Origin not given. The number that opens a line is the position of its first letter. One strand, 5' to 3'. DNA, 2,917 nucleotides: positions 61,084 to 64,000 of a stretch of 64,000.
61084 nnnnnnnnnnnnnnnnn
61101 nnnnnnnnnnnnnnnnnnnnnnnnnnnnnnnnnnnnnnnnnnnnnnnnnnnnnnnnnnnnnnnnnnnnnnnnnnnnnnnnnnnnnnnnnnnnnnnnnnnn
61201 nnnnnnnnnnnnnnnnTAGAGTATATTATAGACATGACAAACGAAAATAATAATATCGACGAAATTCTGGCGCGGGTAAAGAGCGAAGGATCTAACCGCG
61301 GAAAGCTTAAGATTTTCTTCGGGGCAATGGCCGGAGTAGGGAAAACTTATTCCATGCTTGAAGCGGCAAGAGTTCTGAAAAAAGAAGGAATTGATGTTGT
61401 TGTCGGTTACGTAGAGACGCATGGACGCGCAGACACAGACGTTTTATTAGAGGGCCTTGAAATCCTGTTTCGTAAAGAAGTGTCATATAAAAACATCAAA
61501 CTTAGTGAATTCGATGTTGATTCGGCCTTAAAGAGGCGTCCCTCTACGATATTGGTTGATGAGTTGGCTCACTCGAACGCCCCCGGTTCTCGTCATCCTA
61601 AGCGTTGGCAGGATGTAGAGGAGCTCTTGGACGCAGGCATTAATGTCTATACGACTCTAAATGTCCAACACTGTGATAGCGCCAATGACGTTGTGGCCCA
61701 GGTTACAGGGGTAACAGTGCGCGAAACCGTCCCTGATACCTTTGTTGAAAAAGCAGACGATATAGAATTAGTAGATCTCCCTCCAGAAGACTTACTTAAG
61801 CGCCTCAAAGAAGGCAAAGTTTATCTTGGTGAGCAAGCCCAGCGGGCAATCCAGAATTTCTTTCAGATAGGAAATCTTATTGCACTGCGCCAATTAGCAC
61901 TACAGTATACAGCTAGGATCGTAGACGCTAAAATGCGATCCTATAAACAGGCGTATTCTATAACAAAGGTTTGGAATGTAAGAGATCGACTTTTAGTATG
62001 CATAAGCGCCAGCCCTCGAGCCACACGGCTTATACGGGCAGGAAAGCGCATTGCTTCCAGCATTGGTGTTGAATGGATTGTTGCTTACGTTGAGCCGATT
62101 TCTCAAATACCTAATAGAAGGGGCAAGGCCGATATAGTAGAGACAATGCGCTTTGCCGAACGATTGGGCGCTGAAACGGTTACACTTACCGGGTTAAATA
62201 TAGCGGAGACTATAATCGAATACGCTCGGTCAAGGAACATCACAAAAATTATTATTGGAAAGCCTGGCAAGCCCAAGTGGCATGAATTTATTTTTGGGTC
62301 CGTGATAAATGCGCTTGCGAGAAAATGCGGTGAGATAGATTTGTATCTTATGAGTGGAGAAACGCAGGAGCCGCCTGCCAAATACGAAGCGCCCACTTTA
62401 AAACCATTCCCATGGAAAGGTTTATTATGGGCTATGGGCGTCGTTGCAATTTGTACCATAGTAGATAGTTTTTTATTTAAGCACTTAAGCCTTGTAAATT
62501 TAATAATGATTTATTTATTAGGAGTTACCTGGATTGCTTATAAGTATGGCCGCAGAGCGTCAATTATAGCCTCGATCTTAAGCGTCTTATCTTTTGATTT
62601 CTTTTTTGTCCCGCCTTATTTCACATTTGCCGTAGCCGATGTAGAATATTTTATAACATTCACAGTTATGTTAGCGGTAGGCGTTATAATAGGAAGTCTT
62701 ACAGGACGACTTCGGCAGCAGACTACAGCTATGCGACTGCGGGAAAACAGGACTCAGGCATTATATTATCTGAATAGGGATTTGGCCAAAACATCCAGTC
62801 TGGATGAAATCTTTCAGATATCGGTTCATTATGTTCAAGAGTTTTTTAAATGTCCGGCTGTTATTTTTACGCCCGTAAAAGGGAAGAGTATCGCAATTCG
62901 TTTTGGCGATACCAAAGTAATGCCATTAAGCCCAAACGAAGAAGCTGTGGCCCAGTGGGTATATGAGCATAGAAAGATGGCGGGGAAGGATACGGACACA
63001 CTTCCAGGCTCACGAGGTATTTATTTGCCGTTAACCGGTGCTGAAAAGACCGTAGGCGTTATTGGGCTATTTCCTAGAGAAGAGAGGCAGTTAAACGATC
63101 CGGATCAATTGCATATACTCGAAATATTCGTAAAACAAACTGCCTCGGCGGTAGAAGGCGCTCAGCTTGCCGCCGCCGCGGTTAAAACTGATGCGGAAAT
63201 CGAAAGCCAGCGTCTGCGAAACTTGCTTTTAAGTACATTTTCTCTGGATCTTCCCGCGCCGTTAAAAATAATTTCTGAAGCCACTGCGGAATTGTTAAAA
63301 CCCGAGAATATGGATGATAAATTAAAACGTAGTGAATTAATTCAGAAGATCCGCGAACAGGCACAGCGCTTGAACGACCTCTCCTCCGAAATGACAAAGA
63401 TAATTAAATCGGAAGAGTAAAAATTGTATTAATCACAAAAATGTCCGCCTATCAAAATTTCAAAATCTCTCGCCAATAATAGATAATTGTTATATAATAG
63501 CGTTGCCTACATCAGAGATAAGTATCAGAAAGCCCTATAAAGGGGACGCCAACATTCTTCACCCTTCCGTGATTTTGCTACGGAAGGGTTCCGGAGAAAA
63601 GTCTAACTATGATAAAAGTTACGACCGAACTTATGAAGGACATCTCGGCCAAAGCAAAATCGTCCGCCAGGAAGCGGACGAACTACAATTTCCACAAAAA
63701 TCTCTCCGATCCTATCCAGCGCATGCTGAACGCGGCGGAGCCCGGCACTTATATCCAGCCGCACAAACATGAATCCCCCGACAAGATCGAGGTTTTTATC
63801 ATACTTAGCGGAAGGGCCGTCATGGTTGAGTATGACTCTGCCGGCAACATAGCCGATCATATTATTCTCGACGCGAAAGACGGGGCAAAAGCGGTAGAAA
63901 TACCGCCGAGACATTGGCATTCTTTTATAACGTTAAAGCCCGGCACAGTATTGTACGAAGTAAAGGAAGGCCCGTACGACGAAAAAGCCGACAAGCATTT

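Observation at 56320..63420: kdp operon under a candidate c-di-AMP riboswitch, with a leader micro-peptide and a kinase-less KdpD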

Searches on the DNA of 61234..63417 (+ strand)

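Call 15: search_rna_families(sources=[L081, L082, L001, L002, L003, L004, L007, L014], threshold=gathering)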
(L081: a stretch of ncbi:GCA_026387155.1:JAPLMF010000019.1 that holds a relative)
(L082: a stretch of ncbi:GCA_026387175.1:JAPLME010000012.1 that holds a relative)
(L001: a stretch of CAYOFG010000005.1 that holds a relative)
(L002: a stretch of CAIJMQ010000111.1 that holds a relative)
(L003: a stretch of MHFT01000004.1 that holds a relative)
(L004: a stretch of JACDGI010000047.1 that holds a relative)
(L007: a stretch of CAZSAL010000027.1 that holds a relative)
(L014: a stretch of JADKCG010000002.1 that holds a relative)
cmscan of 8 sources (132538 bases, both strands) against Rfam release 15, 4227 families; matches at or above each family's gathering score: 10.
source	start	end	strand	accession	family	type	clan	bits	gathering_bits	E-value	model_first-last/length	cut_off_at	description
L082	10748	11161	+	RF00023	tmRNA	Gene;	CL00001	157.3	47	8.9e-62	1-374/374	no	transfer-messenger RNA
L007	13281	13351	+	RF00005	tRNA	Gene; tRNA;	CL00001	77.2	29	7e-15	1-71/71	no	tRNA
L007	13449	13521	+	RF00005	tRNA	Gene; tRNA;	CL00001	72.5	29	1.3e-13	1-71/71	no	tRNA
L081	3177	3331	+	RF00379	c-di-AMP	Cis-reg; riboswitch;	-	71.5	38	2.7e-14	1-134/134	no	c-di-AMP riboswitch aptamer (ydaO/yuaA leader)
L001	11158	11231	+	RF00005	tRNA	Gene; tRNA;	CL00001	69.5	29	8.9e-13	1-71/71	no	tRNA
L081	14470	14543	+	RF00005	tRNA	Gene; tRNA;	CL00001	66.9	29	4.5e-12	1-71/71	no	tRNA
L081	12899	12970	+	RF00005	tRNA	Gene; tRNA;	CL00001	66.5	29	5.9e-12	1-71/71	no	tRNA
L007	11395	11478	+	RF00005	tRNA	Gene; tRNA;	CL00001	64.7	29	1.9e-11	1-71/71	no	tRNA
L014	11724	11821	+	RF01482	AdoCbl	Cis-reg; riboswitch;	CL00101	53.4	50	1.2e-06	16-105/149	no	AdoCbl (Cobalamin/B12) riboswitch aptamer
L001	3190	3262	+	RF00005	tRNA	Gene; tRNA;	CL00001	50.4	29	1.6e-07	1-71/71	no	tRNA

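Call 30: search_rna_families(sources=[L006, L013, L068, L085, L097, L101, L102, L048, L090], threshold=gathering)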
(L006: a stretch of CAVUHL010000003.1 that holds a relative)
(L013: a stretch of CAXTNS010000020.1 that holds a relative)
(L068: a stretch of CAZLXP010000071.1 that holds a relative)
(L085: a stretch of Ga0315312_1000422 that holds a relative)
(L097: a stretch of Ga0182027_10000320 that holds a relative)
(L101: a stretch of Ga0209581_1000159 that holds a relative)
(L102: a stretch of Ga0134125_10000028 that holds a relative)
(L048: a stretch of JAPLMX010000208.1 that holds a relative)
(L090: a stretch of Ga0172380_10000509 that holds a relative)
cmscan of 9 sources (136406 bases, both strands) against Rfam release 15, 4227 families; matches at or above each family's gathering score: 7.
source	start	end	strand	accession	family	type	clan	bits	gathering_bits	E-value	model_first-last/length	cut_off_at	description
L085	12462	12726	+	RF01854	Bacteria_large_SRP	Gene;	CL00003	189.6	60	2.5e-31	1-256/256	no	Bacterial large signal recognition particle RNA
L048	3119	3260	+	RF00379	c-di-AMP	Cis-reg; riboswitch;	-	82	38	3.3e-17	1-134/134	no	c-di-AMP riboswitch aptamer (ydaO/yuaA leader)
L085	11524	11597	+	RF00005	tRNA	Gene; tRNA;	CL00001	72.4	29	1.5e-13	1-71/71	no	tRNA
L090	2085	2233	+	RF00379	c-di-AMP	Cis-reg; riboswitch;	-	69.3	38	1.2e-13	1-134/134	no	c-di-AMP riboswitch aptamer (ydaO/yuaA leader)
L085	12356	12428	+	RF00005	tRNA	Gene; tRNA;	CL00001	64.7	29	1.9e-11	1-71/71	no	tRNA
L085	12095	12182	+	RF00005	tRNA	Gene; tRNA;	CL00001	60.1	29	3.4e-10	1-71/71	no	tRNA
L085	12260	12345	+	RF00005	tRNA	Gene; tRNA;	CL00001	53.2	29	2.8e-08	1-71/71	no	tRNA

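Call 31: search_rna_families(sources=[L087, L088, L089, L148, L035, L040, L022, L118, L038], threshold=gathering)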
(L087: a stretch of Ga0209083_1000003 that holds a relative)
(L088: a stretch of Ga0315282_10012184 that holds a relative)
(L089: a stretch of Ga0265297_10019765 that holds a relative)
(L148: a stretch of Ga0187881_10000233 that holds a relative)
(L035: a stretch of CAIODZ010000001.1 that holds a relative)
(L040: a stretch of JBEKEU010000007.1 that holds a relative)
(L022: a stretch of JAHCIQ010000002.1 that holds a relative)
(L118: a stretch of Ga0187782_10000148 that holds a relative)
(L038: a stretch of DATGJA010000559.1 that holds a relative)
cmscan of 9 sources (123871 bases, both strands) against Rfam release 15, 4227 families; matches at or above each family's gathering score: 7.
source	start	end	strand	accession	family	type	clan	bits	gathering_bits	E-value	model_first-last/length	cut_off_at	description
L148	1378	1547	+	RF00379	c-di-AMP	Cis-reg; riboswitch;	-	79.1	38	1.9e-16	1-134/134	no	c-di-AMP riboswitch aptamer (ydaO/yuaA leader)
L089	467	539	+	RF00005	tRNA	Gene; tRNA;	CL00001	71.5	29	2.4e-13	1-71/71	no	tRNA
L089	1023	1178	+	RF00379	c-di-AMP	Cis-reg; riboswitch;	-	71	38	3.4e-14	1-134/134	no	c-di-AMP riboswitch aptamer (ydaO/yuaA leader)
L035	1534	1688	+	RF00379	c-di-AMP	Cis-reg; riboswitch;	-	70.7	38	4.3e-14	1-134/134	no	c-di-AMP riboswitch aptamer (ydaO/yuaA leader)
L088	2142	2315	+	RF00379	c-di-AMP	Cis-reg; riboswitch;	-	69.2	38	1.1e-13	1-134/134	no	c-di-AMP riboswitch aptamer (ydaO/yuaA leader)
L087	1799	1970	+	RF00379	c-di-AMP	Cis-reg; riboswitch;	-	69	38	1.2e-13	1-134/134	no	c-di-AMP riboswitch aptamer (ydaO/yuaA leader)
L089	715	797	+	RF00005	tRNA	Gene; tRNA;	CL00001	59.8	29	4e-10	1-71/71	no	tRNA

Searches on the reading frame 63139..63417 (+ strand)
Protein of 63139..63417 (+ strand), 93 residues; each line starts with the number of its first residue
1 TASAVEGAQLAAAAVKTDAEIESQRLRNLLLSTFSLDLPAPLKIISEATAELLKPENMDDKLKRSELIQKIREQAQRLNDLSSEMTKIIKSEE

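Call 72: search_protein_families(library=pfam, proteins=[window:63139-63417:+], max_evalue=10)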
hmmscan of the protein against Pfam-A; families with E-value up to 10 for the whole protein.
seq(93 aa): 1 family
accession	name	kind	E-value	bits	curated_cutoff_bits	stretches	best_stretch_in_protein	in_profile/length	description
PF00512.31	HisKA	-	0.049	14.1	26.9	1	48-85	22-57/66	His Kinase A (phospho-acceptor) domain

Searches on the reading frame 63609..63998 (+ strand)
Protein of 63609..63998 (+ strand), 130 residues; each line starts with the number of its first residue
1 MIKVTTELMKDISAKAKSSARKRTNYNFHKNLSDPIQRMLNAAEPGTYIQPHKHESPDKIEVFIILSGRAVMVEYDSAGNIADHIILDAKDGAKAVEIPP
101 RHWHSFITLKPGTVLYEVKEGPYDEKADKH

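Call 57: search_protein_families(library=pfam, proteins=[window:63609-63998:+], max_evalue=0.01)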
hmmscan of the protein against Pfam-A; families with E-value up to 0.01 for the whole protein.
window:63609-63998:+ (130 aa): 2 families
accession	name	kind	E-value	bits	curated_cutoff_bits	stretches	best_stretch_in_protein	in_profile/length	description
PF19480.5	DUF6016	-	5.2e-11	43.6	27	1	7-81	4-76/141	Domain of unknown function (DUF6016)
PF07883.17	Cupin_2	-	7e-05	22.9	27.2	1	44-110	6-60/70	Cupin domain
